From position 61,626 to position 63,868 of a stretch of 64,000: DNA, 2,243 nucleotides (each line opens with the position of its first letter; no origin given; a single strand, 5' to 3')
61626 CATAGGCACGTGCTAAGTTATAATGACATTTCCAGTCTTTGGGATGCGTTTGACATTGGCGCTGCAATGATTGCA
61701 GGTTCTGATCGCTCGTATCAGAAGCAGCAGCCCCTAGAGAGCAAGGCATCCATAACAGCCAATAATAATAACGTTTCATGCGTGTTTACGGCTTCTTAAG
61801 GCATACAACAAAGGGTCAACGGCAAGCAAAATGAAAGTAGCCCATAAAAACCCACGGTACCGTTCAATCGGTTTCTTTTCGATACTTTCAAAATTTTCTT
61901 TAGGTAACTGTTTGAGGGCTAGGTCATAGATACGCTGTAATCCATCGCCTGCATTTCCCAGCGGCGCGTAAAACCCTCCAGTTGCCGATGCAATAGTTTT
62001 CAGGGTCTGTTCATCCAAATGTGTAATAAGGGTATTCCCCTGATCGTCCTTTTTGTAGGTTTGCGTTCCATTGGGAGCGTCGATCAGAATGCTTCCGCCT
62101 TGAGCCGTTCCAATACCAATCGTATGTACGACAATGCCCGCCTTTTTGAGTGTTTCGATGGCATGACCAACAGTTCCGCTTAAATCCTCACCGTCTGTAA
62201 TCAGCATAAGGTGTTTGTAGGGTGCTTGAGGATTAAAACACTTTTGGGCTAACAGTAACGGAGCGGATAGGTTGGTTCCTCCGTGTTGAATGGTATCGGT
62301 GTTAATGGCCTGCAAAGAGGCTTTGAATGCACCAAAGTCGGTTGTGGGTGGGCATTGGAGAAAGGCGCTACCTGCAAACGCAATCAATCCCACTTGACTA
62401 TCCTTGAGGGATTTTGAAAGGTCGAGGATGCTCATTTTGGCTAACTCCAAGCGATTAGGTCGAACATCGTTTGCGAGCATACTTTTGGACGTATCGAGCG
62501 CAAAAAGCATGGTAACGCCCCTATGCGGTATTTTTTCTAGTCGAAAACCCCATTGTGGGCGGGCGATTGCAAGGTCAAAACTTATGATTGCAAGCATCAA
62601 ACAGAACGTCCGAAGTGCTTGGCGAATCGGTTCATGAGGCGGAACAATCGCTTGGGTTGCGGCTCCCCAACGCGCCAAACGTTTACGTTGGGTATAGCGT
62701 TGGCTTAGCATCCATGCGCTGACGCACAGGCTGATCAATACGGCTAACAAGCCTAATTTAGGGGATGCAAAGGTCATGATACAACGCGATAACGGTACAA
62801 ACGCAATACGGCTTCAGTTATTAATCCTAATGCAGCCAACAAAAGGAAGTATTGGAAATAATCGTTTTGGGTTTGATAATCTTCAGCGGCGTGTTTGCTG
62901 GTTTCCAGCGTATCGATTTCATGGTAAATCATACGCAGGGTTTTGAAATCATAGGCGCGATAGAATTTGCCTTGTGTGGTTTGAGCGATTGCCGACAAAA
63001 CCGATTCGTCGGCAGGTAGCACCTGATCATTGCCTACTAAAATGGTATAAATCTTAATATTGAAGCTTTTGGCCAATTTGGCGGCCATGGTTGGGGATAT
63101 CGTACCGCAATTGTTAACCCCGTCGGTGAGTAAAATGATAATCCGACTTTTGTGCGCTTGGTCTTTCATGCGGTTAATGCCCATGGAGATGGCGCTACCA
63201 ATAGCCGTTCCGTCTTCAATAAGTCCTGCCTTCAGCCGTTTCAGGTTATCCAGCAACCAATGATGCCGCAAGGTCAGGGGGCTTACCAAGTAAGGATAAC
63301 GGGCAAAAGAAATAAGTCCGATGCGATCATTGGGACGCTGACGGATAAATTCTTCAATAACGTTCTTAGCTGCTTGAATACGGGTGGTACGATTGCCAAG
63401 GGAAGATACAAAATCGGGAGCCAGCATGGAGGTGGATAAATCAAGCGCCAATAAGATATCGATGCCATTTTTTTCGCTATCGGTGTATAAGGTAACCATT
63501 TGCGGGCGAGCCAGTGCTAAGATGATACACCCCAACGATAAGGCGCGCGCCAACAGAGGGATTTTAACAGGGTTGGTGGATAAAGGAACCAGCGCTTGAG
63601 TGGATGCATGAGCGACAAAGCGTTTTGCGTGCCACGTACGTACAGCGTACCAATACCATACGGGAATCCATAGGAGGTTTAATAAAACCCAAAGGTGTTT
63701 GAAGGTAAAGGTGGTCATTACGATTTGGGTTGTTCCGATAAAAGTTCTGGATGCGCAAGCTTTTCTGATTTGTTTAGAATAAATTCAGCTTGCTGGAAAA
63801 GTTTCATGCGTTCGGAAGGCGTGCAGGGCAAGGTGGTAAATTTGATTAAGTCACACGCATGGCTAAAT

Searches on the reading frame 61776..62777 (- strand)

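Call 85: search_protein_families(library=pfam, proteins=[window:61776-62777:-], max_evalue=0.00001)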
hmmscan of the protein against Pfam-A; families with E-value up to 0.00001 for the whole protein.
window:61776-62777:- (333 aa): 2 families
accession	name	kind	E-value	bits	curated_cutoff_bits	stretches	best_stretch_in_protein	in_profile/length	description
PF13519.12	VWA_2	-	3.9e-20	72.9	27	1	90-197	1-107/107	von Willebrand factor type A domain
PF00092.34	VWA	-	4.1e-14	53.6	23.8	1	91-229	3-146/174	von Willebrand factor type A domain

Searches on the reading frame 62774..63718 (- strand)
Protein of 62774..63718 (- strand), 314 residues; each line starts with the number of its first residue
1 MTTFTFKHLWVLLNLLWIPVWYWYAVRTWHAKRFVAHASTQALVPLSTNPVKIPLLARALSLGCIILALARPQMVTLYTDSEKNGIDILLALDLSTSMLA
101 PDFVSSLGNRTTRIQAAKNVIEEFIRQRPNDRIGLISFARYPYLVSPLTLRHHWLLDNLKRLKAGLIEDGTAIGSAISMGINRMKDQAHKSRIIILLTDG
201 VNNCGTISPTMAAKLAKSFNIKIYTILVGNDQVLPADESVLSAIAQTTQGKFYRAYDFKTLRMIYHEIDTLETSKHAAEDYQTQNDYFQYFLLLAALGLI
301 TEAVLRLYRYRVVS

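Call 85: search_protein_families(library=pfam, proteins=[window:62774-63718:-], max_evalue=0.00001)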
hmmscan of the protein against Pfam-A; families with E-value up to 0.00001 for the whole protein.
window:62774-63718:- (314 aa): 2 families
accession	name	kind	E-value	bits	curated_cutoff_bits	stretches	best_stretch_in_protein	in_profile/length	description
PF00092.34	VWA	-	8.9e-21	75.3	23.8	1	87-265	1-172/174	von Willebrand factor type A domain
PF13519.12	VWA_2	-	9e-21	75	27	1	89-200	2-106/107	von Willebrand factor type A domain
